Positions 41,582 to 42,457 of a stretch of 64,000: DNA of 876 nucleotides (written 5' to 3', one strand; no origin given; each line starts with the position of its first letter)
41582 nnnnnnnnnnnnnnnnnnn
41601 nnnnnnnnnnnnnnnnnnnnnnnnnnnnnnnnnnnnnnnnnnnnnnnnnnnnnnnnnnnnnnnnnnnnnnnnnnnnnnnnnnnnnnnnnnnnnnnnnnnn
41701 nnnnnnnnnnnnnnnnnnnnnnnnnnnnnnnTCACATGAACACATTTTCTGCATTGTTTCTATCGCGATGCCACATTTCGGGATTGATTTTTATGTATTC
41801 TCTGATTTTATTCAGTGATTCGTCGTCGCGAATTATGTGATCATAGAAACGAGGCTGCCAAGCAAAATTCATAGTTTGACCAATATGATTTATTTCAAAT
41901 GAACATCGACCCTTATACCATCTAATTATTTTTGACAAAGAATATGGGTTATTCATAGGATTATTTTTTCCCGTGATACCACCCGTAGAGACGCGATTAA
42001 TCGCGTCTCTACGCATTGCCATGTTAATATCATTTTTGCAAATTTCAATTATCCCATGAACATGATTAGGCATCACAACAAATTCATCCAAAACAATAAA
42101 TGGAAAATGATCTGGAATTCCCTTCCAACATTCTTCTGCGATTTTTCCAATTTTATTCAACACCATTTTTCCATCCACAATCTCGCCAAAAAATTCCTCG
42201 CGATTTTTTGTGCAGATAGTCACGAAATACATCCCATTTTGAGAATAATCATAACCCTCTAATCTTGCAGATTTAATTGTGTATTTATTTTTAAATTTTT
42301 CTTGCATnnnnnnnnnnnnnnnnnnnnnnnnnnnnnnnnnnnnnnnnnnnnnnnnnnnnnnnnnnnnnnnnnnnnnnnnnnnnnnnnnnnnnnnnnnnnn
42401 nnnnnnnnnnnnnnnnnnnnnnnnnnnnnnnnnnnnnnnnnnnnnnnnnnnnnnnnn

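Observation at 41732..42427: RAYT/IS200-like HuH transposase with its presumptive REP palindrome duplicated. One copy is in frame inside the gene.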

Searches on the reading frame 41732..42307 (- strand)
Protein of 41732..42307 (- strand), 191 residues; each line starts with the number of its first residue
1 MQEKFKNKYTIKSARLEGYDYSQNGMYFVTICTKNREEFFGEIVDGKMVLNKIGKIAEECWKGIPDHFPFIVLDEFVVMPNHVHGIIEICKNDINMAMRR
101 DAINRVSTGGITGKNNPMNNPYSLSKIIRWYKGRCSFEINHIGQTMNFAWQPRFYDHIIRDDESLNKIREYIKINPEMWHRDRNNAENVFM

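Call 4: search_protein_families(library=pfam, proteins=[window:41732-42307:-], max_evalue=0.01)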
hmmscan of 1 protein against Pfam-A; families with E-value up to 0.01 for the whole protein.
window:41732-42307:- (191 aa): 1 family
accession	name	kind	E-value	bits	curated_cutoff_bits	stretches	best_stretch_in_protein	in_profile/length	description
PF01797.21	Y1_Tnp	-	5.1e-09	36.7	23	1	120-173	61-119/121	Transposase IS200 like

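Call 5: search_protein_families(library=ncbifam, proteins=[window:41732-42307:-], max_evalue=0.01)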
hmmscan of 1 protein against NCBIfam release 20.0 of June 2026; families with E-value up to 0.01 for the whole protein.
window:41732-42307:- (191 aa): 2 families
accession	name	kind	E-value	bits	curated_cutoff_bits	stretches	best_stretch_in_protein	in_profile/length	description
NF047646.1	REP_Tyr_transpos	equivalog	1.5e-20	73.5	80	1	21-176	6-131/146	REP-associated tyrosine transposase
NF033573.1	transpos_IS200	equivalog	0.002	18.4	55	0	47-89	24-65/126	IS200/IS605 family transposase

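Call 8: find_homologous_proteins(query=window:41732-42307:-, max_evalue=0.00001)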
Query window:41732-42307:- (191 aa): 6303 proteins with E <= 0.00001 among 6335 candidates; the best 120 are listed.
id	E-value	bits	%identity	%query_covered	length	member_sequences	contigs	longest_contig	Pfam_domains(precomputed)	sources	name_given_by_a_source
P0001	1.0e-129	448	100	100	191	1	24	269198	PF01797.22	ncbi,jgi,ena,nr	ncbi:MAG: hypothetical protein US57_C0011G0070 [Candidatus Moranbacteria bacterium GW2011_GWC2_37_73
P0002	3.1e-79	283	69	97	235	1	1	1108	PF01797.22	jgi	jgi:putative transposase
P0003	7.5e-77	276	58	100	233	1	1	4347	PF01797.22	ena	-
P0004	1.2e-75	272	61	100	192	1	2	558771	PF01797.22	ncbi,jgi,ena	ncbi:MAG: transposase [Parcubacteria group bacterium]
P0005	2.3e-75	271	55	100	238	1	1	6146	PF01797.22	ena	-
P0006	2.4e-75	271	55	100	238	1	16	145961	PF01797.22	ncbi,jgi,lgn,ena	jgi:REP element-mobilizing transposase RayT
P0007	3.5e-75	270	62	100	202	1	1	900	PF01797.22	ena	-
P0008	6.2e-75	269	62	100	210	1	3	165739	PF01797.22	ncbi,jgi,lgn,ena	jgi:REP element-mobilizing transposase RayT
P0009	7.5e-75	269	60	100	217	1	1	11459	PF01797.22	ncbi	-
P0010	1.8e-74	268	54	99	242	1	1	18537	PF01797.22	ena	-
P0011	1.3e-73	265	60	100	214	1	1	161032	-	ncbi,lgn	-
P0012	1.0e-72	262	60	100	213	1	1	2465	PF01797.22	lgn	-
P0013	2.4e-72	261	54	99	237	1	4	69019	PF01797.22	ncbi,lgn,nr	ncbi:MAG: hypothetical protein NTY33_00265 [Candidatus Moranbacteria bacterium]|nr:hypothetical prot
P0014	4.4e-71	257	50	99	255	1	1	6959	PF01797.22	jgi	jgi:REP element-mobilizing transposase RayT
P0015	1.3e-70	255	55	99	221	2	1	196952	-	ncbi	ncbi:MAG: transposase [Parcubacteria group bacterium]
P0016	1.5e-70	255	59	92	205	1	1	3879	PF01797.22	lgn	-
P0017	2.1e-70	255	61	99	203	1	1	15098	PF01797.22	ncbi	-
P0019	5.6e-70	253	60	99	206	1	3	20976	PF01797.22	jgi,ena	jgi:REP element-mobilizing transposase RayT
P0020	1.6e-69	252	58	99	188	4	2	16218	PF01797.22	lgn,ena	-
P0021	4.4e-68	247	62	97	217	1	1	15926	PF01797.22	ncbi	-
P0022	7.3e-68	246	62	100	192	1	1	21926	PF01797.22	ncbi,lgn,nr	ncbi:MAG: transposase [Candidatus Moranbacteria bacterium]|nr:transposase [Candidatus Moranbacteria 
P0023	1.4e-67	245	55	98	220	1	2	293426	PF01797.22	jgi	jgi:putative transposase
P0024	1.4e-67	245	60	100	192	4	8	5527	PF01797.22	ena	-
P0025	2.2e-67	245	51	96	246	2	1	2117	PF01797.22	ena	-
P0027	8.3e-67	243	58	99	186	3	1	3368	PF01797.22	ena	-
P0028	8.5e-67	243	57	59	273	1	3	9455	PF01797.22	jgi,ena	-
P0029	9.7e-67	243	57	97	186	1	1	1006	PF01797.22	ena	-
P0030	2.5e-66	241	55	96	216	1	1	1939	PF01797.22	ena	-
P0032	5.8e-66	240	58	100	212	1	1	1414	PF01797.22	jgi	jgi:REP element-mobilizing transposase RayT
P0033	7.2e-66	240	49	99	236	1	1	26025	PF01797.22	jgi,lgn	jgi:REP element-mobilizing transposase RayT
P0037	1.5e-65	239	58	100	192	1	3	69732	PF01797.22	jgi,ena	-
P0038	1.8e-65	238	53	97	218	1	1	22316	PF01797.22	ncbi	ncbi:MAG: transposase [Candidatus Omnitrophota bacterium]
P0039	2.0e-65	238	56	98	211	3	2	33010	PF01797.22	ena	-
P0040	2.1e-65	238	61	95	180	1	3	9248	PF01797.22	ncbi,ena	-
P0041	3.4e-65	238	57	92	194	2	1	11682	PF01797.22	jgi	-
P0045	1.5e-64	235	60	98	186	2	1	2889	PF01797.22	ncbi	-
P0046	2.2e-64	235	60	94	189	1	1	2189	PF01797.22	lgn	-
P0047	2.3e-64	235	57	100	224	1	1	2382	PF01797.22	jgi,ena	-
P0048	2.7e-64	235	48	98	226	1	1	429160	PF01797.22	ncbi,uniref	ncbi:transposase [Algibacter sp. 2305UL17-15]|uniref:transposase n=1 Tax=Algibacter sp. 2305UL17-15 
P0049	3.3e-64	234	59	98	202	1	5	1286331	PF01797.22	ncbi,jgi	ncbi:MAG: transposase [Candidatus Moraniibacteriota bacterium]|jgi:REP-associated tyrosine transposa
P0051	4.5e-64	234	66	81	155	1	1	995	PF01797.22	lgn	-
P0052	8.4e-64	233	56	100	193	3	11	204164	PF01797.22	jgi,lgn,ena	jgi:REP element-mobilizing transposase RayT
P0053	1.1e-63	233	57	100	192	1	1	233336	PF01797.22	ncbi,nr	ncbi:MAG: transposase [Candidatus Moranbacteria bacterium]|nr:transposase [Candidatus Moranbacteria 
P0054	1.2e-63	233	61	97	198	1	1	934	PF01797.22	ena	-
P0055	1.2e-63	232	58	94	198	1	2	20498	PF01797.22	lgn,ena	-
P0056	1.3e-63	232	58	100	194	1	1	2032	PF01797.22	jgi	-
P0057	1.6e-63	232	59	100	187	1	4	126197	PF01797.22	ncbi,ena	-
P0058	1.8e-63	232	58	95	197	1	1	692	PF01797.22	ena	-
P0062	3.1e-63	231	56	98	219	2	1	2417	PF01797.22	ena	-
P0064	6.2e-63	230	52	98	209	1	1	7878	PF01797.22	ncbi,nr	ncbi:MAG: hypothetical protein PHR36_05190 [Patescibacteria group bacterium]|nr:hypothetical protein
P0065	7.6e-63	230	58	98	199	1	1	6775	PF01797.22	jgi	-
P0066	8.2e-63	230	57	95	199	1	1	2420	PF01797.22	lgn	-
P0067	1.3e-62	229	60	96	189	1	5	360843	PF01797.22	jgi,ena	-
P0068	1.5e-62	229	59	98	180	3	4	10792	PF01797.22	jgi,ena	jgi:REP element-mobilizing transposase RayT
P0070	2.1e-62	228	50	100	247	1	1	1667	PF01797.22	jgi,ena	-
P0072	2.4e-62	228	50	99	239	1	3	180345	PF01797.22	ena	-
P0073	2.5e-62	228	59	95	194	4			PF01797.22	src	-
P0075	3.1e-62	228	59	100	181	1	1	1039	PF01797.22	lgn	-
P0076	3.6e-62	228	53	66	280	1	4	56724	PF01797.22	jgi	jgi:REP element-mobilizing transposase RayT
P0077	3.9e-62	228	60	100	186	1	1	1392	PF01797.22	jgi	-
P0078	5.7e-62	227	59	92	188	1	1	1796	PF01797.22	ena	-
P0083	1.1e-61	226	56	93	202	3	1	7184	PF01797.22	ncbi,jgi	-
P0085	1.5e-61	226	55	98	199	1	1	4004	PF01797.22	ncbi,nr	ncbi:MAG: transposase [Patescibacteria group bacterium]|nr:transposase [Patescibacteria group bacter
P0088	2.1e-61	225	61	95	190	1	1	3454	PF01797.22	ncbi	-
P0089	2.1e-61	225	53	94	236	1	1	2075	PF01797.22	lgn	-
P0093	2.9e-61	225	59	95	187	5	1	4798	PF01797.22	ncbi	-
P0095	3.5e-61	224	49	100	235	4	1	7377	PF01797.22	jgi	jgi:REP element-mobilizing transposase RayT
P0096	3.6e-61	224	58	93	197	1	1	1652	PF01797.22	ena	-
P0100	6.2e-61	224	58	93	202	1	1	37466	PF01797.22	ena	-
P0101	6.8e-61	224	57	100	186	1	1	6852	PF01797.22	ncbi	-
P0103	8.7e-61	223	58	95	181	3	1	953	PF01797.22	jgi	-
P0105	1.6e-60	222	57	97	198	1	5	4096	PF01797.22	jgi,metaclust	jgi:putative transposase|metaclust:\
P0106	2.0e-60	222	60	87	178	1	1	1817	PF01797.22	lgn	-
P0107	2.0e-60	222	58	96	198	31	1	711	PF01797.22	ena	-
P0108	2.1e-60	222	58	93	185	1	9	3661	PF01797.22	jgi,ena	jgi:REP element-mobilizing transposase RayT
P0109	2.2e-60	222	56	98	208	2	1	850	PF01797.22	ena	-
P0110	2.3e-60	222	55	98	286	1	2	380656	PF01797.22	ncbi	ncbi:MAG: transposase [Candidatus Altimarinota bacterium]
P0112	3.1e-60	221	56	100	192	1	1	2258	PF01797.22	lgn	-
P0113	3.3e-60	221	60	95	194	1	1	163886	PF01797.22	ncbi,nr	ncbi:MAG: transposase [Candidatus Melainabacteria bacterium]|nr:transposase [Candidatus Melainabacte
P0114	3.6e-60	221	56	98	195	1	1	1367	PF01797.22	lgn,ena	-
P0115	3.7e-60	221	64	48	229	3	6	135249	PF01797.22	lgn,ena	-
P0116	3.7e-60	221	57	100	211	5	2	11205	PF01797.22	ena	-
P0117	5.0e-60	221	54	97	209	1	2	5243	PF01797.22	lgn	-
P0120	7.7e-60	220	59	97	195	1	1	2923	PF01797.22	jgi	jgi:REP element-mobilizing transposase RayT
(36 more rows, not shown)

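Call 23: find_related_loci(query=A1, collection=metagenome_contigs, flank=4000)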
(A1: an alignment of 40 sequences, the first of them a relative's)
Query A1 (191 aa) in metagenome_contigs; peptide patterns used: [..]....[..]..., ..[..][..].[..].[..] (x = any residue, [..] = any of these).
600 stretches matched a pattern (row limit reached: there are more); 573 encode a relative of the query (tblastn E <= 1e-3); the best 80 are kept; 80 distinct loci.
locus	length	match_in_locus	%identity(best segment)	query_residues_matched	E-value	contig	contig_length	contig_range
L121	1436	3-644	60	4-191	3e-85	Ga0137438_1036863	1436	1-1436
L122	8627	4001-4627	58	1-191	5e-77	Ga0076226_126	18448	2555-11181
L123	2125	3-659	56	15-191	3e-75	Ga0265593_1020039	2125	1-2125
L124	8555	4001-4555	58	3-191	2e-71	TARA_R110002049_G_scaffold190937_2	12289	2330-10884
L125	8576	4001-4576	58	1-191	5e-71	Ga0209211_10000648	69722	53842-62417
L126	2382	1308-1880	57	1-191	1e-70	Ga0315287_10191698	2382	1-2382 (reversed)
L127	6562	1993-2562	53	1-186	5e-59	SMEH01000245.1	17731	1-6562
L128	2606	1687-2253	48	2-186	2e-57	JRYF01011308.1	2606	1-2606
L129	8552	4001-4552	49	1-183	8e-56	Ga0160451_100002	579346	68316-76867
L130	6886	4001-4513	50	5-184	4e-55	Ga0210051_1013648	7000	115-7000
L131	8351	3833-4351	54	12-172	3e-55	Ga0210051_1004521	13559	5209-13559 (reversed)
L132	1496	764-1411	48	3-191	5e-56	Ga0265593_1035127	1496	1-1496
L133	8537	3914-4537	45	1-183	3e-54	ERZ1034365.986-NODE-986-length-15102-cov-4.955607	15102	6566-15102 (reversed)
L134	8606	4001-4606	48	1-183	4e-54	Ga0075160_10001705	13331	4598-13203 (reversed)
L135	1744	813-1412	49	5-190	1e-55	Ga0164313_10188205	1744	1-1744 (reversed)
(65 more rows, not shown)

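Call 30: predict_structure(alignment_id=A1)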
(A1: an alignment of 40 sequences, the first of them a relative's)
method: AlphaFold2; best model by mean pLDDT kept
length: 191 residues; sequences in the alignment: 40
mean_pLDDT: 79.5   pTM: 0.74
mean pLDDT of the five models: 79.5, 78.9, 76.9, 75.8, 75.0
residues with pLDDT >= 90: 101; 70-90: 34; 50-70: 20; < 50: 36
segments of 3 or more residues with pLDDT < 50: 1-12, 95-116
pLDDT, mean of each block of 10 residues (from residue 1): 44 60 87 91 96 97 95 97 95 54 40 52 89 95 83 89 93 93 63 41
secondary structure, 60 per line:
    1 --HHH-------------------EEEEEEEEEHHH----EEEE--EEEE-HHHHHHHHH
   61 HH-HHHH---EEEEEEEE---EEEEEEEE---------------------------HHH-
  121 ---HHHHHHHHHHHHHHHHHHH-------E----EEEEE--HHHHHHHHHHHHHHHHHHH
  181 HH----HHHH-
elements in order: E25-33 E41-44 E47-50 H52-62 H64-67 E71-78 E82-89 H124-142 E155-159 H162-182 H187-190

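Call 31: search_solved_structures(query=A1, max_evalue=0.01, show_alignments=1)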
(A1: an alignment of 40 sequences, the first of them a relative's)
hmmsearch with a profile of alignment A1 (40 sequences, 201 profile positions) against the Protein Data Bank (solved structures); distinct sequences matched with E-value up to 0.01: 2.
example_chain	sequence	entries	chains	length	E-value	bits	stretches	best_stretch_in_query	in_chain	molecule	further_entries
4er8_A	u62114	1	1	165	3e-05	27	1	156-188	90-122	TnpArep for protein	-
4n6k_A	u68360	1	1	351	0.008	19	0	24-90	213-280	TRAP dicarboxylate transporter-DctP subunit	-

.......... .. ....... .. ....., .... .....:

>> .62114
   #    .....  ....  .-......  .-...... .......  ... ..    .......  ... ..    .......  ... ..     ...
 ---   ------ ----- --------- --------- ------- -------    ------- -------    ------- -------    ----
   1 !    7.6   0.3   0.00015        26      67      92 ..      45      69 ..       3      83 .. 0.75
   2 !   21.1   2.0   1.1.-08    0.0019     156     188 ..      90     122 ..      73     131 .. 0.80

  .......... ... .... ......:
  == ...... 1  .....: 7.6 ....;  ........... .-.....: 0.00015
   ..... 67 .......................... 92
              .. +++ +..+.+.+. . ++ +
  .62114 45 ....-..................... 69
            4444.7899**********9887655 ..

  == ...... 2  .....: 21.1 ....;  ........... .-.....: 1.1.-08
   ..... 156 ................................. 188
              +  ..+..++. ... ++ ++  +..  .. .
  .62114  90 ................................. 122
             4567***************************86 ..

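Call 35: fold_search(model_id=the predicted structure, library=pdb)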
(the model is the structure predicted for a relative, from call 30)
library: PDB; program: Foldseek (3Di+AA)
matches with E <= 10: 955; with E <= 0.001: 30
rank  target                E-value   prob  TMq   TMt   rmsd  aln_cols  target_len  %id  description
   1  4er8_A                3.7e-07  1.00  0.53  0.61   7.4       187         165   20  Structure of the REP associates tyrosine transposase bound to a REP hairpin (released 2012-08-15)
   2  2vjv_A                1.5e-06  1.00  0.46  0.68   6.9       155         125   15  Crystal structure of the IS608 transposase in complex with left end 26-mer DNA hairpin and a 6-mer DNA representing th (released 2008-02-19)
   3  2vih_B                1.9e-06  1.00  0.48  0.69   6.6       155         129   13  CRYSTAL STRUCTURE OF THE IS608 TRANSPOSASE IN COMPLEX WITH Left END 26-MER DNA (released 2008-02-19)
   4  2vju_A                2.1e-06  1.00  0.45  0.65   8.1       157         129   15  Crystal structure of the IS608 transposase in complex with the complete Right end 35-mer DNA and manganese (released 2008-02-19)
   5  2a6o_A                2.3e-06  1.00  0.47  0.58  12.7       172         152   13  Crystal Structure of the ISHp608 Transposase in Complex with Stem-loop DNA (released 2005-10-25)
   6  2vic_A                2.4e-06  1.00  0.48  0.60  11.8       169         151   12  CRYSTAL STRUCTURE OF THE ISHP608 TRANSPOSASE IN COMPLEX with Left end 26- mer DNA and manganese (released 2008-02-19)
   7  2a6m_A                2.4e-06  1.00  0.45  0.64   9.5       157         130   15  Crystal Structure of the ISHp608 Transposase (released 2005-10-25)
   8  2vic_B                3.5e-06  1.00  0.47  0.69   6.5       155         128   14  CRYSTAL STRUCTURE OF THE ISHP608 TRANSPOSASE IN COMPLEX with Left end 26- mer DNA and manganese (released 2008-02-19)
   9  2xm3_A                3.5e-06  1.00  0.45  0.67   6.9       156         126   13  Deinococcus radiodurans ISDra2 Transposase Left end DNA complex (released 2010-10-13)
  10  2f4f_A                3.5e-06  1.00  0.44  0.63  13.1       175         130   16  Crystal structure of IS200 transposase (released 2005-12-13)
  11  2vhg_B                4.2e-06  1.00  0.46  0.67   9.3       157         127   14  Crystal Structure of the ISHp608 Transposase in Complex with Right End 31-mer DNA (released 2008-02-19)
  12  2a6m_B                4.2e-06  1.00  0.48  0.60  15.9       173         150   12  Crystal Structure of the ISHp608 Transposase (released 2005-10-25)
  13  2vju_B                4.5e-06  1.00  0.46  0.63   6.8       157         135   15  Crystal structure of the IS608 transposase in complex with the complete Right end 35-mer DNA and manganese (released 2008-02-19)
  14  2xma_A                4.5e-06  1.00  0.45  0.60   7.7       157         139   13  DEINOCOCCUS RADIODURANS ISDRA2 TRANSPOSASE RIGHT END DNA COMPLEX (released 2010-10-13)
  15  2xqc_D                4.8e-06  1.00  0.44  0.62  11.6       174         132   14  DEINOCOCCUS RADIODURANS ISDRA2 TRANSPOSASE COMPLEXED WITH LEFT END RECOGNITION AND CLEAVAGE SITE AND ZN (released 2010-10-13)
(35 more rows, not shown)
